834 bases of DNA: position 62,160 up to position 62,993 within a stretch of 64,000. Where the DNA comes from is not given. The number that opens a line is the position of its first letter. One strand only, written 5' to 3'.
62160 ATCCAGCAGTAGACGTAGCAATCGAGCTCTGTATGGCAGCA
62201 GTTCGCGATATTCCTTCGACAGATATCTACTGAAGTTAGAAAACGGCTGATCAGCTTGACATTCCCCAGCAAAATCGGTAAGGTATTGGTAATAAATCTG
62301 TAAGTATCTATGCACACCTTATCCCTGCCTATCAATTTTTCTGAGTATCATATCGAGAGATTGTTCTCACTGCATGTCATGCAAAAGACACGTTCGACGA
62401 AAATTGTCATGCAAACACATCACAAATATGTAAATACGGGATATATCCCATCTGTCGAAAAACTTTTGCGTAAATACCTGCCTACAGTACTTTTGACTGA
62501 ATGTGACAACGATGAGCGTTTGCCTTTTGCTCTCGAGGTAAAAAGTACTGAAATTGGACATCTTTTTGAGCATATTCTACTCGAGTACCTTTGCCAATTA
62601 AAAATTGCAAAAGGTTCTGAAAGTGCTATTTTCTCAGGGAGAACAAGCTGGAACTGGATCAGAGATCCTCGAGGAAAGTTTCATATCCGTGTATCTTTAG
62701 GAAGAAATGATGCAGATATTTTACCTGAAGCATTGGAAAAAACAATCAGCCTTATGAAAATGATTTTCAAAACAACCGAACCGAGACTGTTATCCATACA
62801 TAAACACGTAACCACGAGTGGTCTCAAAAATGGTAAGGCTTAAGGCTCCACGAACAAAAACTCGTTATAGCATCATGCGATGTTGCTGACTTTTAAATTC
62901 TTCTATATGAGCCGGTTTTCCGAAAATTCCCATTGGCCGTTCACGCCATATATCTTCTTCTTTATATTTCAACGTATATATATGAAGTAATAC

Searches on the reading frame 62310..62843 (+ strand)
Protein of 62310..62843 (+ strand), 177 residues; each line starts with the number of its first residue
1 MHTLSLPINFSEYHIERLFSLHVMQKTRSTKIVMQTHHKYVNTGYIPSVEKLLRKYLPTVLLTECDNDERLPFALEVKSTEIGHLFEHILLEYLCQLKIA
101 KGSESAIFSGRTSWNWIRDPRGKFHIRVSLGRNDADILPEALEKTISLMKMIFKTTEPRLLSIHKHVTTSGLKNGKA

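Call 103: search_protein_families(library=pfam, proteins=[window:62310-62843:+], max_evalue=0.01)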
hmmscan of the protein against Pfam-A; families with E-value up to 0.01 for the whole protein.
window:62310-62843:+ (177 aa): 1 family
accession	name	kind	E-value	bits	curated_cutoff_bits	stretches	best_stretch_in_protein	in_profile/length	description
PF18921.5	Cyanophycin_syn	-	8.3e-06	26.2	27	1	31-97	1-69/115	Cyanophycin synthase-like N-terminal domain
